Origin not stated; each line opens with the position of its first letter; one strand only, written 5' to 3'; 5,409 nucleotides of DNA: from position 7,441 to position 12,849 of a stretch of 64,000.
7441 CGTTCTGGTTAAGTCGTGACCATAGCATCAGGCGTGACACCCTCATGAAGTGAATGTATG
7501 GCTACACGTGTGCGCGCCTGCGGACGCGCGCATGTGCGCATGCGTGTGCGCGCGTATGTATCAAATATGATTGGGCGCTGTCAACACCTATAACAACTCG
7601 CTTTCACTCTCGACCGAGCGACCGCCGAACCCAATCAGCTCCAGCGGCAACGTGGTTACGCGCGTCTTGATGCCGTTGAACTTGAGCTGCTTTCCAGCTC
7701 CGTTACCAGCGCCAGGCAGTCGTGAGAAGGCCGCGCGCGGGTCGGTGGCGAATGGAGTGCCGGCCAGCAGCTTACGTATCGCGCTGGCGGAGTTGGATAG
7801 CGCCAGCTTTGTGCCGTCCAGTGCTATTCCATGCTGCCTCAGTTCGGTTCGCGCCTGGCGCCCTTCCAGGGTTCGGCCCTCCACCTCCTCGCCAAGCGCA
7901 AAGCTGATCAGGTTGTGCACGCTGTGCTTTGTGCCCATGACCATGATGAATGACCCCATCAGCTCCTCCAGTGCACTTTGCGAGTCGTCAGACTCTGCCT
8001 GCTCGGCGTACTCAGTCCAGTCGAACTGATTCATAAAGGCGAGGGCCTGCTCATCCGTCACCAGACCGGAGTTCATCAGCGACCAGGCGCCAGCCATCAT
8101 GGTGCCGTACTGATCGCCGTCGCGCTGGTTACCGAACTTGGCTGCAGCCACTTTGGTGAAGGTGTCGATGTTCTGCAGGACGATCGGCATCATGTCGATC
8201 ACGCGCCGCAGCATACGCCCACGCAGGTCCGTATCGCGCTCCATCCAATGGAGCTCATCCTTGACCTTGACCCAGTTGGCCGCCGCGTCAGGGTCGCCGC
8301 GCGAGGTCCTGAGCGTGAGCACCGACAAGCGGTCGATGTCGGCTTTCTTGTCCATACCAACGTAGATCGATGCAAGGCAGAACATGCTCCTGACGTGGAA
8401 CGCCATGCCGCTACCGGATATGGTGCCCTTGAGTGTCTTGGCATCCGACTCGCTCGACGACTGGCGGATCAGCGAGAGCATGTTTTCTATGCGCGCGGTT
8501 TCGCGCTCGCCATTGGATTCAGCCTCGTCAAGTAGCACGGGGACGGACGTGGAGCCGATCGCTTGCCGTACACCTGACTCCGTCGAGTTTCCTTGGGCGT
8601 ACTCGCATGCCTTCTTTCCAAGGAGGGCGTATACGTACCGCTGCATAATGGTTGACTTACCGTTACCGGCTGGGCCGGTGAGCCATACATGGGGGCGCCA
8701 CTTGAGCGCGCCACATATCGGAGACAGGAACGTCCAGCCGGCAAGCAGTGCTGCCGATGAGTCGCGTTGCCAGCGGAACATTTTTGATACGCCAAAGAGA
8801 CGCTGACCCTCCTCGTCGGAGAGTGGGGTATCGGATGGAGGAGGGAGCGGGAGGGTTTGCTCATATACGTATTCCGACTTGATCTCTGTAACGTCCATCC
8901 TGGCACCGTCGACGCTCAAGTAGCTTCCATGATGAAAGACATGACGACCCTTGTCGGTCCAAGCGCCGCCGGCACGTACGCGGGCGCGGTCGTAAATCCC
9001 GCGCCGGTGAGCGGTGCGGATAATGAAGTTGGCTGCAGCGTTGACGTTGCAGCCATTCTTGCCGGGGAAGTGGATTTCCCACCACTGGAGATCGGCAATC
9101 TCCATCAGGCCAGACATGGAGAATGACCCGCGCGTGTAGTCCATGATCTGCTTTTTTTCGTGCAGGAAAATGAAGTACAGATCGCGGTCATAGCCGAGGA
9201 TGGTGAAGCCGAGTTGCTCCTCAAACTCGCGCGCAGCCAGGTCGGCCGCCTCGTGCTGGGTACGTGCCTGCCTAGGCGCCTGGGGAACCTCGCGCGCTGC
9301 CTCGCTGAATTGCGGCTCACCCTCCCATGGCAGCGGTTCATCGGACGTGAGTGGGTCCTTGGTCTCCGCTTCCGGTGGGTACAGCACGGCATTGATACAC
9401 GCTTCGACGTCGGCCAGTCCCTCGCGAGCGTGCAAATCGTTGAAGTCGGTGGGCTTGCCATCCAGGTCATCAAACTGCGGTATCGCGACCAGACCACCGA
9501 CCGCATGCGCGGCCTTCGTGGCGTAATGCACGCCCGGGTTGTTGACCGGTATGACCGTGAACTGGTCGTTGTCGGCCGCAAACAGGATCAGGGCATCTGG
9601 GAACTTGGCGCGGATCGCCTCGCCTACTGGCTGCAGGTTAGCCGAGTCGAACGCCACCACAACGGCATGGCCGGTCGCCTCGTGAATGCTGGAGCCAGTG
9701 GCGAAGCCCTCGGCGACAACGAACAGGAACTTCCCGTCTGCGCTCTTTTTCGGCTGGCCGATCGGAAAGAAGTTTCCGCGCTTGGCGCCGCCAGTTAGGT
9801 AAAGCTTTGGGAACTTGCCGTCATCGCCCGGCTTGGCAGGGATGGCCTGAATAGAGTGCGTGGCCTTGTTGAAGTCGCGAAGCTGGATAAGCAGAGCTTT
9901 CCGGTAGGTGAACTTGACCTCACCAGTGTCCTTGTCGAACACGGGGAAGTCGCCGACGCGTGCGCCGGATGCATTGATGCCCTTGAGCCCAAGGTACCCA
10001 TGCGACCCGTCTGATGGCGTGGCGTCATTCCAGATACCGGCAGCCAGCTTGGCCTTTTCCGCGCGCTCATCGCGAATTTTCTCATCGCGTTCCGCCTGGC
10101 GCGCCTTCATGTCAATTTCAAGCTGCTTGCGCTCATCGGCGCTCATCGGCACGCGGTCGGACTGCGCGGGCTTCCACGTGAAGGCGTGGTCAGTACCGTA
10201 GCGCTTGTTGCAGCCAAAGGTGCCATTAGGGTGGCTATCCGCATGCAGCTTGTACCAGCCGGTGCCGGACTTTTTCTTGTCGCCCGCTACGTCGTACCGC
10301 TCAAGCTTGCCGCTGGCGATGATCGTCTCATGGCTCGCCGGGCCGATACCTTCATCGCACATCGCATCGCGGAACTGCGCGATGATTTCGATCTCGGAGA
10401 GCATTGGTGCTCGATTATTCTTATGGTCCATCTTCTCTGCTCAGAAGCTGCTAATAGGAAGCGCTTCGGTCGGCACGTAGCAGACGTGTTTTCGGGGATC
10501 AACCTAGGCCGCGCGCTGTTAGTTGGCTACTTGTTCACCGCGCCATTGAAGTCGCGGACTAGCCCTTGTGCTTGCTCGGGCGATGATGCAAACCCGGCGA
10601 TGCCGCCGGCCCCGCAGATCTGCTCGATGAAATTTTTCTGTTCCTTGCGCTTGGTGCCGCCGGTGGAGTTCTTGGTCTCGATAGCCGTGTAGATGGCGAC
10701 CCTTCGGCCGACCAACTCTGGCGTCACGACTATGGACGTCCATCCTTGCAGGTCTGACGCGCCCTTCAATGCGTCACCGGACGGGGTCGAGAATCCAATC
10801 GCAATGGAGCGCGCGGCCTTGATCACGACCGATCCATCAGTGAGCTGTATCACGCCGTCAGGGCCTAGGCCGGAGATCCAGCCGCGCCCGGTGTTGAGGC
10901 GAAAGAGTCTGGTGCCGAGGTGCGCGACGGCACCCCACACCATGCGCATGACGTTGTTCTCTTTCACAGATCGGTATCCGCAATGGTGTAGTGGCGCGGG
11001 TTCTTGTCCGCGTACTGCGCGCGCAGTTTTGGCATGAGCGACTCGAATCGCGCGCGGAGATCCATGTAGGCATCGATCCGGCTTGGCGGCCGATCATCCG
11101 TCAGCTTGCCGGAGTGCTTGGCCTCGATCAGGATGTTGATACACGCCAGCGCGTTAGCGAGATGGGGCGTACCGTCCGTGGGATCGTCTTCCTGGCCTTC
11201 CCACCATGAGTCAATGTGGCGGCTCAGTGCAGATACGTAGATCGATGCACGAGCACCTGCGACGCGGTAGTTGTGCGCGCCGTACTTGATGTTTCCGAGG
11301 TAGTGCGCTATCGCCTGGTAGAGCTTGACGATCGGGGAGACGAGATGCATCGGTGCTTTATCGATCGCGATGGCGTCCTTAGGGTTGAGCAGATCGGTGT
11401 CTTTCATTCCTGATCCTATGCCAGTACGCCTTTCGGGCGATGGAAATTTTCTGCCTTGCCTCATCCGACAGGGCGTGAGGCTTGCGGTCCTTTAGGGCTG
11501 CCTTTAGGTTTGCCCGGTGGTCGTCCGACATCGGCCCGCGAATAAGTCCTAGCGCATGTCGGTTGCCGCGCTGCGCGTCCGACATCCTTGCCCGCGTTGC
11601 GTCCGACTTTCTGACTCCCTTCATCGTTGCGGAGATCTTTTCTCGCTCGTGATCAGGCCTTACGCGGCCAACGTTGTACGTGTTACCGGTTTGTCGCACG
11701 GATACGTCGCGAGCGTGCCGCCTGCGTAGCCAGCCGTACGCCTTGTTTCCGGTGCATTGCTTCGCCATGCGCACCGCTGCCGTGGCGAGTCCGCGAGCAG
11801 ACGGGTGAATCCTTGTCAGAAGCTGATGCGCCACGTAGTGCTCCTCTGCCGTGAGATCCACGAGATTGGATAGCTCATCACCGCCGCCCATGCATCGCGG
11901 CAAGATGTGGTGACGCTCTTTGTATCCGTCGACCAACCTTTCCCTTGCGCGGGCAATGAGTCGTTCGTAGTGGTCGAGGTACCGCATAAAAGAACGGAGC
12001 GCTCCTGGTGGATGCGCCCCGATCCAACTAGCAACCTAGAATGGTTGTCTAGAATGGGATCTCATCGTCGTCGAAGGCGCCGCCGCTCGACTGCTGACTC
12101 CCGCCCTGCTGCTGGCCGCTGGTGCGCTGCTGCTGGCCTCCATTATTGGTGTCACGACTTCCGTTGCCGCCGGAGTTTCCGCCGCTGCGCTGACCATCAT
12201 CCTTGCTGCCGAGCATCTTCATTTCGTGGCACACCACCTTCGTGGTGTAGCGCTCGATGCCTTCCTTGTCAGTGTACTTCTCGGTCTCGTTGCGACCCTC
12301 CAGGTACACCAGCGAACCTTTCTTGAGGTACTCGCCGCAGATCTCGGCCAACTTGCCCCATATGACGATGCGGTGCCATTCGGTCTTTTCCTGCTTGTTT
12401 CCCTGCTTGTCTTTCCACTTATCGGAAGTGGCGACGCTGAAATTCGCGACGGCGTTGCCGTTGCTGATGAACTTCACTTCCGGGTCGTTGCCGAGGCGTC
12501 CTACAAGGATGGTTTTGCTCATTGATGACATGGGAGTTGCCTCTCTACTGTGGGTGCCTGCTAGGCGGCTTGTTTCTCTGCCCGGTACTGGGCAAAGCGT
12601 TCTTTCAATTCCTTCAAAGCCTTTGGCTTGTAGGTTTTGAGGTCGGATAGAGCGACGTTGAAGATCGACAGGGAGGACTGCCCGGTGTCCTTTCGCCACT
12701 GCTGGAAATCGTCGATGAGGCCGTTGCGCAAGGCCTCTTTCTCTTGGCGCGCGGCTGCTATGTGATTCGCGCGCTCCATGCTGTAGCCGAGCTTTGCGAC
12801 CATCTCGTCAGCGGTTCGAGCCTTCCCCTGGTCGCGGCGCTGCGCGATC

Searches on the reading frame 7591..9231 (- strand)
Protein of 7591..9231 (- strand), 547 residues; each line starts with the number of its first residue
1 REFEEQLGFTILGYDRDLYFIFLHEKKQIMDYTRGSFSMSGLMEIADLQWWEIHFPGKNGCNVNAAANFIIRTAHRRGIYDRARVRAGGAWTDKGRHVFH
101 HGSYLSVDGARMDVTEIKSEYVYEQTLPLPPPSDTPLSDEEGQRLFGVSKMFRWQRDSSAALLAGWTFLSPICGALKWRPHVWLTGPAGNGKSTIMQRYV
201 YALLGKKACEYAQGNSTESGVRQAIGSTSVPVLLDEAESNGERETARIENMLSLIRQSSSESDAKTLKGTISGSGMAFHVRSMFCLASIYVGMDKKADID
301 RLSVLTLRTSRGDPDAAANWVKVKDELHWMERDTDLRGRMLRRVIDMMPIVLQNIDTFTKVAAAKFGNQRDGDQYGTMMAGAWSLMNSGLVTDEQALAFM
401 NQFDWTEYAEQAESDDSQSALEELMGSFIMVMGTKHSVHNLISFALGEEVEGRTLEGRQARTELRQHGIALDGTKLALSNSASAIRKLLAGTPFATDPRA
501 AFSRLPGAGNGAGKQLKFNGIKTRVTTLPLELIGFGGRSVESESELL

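Call 126: search_protein_families(library=pfam, proteins=[window:7591-9231:-], max_evalue=1)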
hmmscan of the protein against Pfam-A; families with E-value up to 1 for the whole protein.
window:7591-9231:- (547 aa): 14 families
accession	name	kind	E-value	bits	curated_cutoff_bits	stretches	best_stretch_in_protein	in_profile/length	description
PF25199.1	nSTAND_NTPase5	-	0.00032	21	34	1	180-208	42-70/145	Novel STAND NTPase 5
PF13191.12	AAA_16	-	0.0043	18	32.6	1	180-331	25-145/167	AAA ATPase domain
PF19263.5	DUF5906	-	0.0052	17.9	27.6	1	184-265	1-83/114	Family of unknown function (DUF5906)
PF13555.12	AAA_29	-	0.013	15.7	27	1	182-211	25-54/61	P-loop containing region of AAA domain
PF00910.28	RNA_helicase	-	0.041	14.8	21.5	1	182-207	1-26/105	RNA helicase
PF03266.21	NTPase_1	-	0.041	14.2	23.9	1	181-203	1-23/168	NTPase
PF13476.12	AAA_23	-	0.098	13.7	27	1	184-270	24-112/201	AAA domain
PF06048.17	DUF927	-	0.11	12.6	22.6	1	185-248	197-260/284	Domain of unknown function (DUF927)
PF07728.20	AAA_5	-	0.13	12.7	22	1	181-216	1-35/139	AAA domain (dynein-related subfamily)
PF13604.12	AAA_30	-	0.14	12.3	27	1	183-227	22-68/191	AAA domain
PF20720.3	nSTAND3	-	0.17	12.1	27.2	1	177-212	15-49/155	Novel STAND NTPase 3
PF24883.2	NPHP3_N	-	0.19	12.3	24.8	1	181-203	24-46/164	Nephrocystin 3, N-terminal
PF05729.18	NACHT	-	0.19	12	26.7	1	182-203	3-24/167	NACHT domain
PF13401.12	AAA_22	-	0.23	12.2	27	1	182-204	8-30/130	AAA domain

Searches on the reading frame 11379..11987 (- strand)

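Call 15: search_protein_families(library=phrogs, proteins=[window:11379-11987:-], max_evalue=0.0001)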
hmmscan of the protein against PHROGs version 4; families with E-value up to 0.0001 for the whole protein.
window:11379-11987:- (202 aa): 3 families
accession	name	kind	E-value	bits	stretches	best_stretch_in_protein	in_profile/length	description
phrog_655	-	DNA, RNA and nucleotide metabolism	5.4e-49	168.9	1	1-142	27-161/343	homing endonuclease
phrog_12434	-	DNA, RNA and nucleotide metabolism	2.6e-12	47.8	1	4-130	20-138/292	HNH endonuclease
phrog_10088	-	DNA, RNA and nucleotide metabolism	4.1e-11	43.7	1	22-60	24-62/331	homing endonuclease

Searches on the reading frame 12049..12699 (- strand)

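Call 15: search_protein_families(library=phrogs, proteins=[window:12049-12699:-], max_evalue=0.0001)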
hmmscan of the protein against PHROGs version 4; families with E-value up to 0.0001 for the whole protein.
window:12049-12699:- (216 aa): 2 families
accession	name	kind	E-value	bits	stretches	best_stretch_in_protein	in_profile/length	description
phrog_44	-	DNA, RNA and nucleotide metabolism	5.2e-57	194.6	1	43-216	70-228/271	single strand DNA binding protein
phrog_25370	-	unknown function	6.1e-10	39.6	1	63-106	5-48/48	-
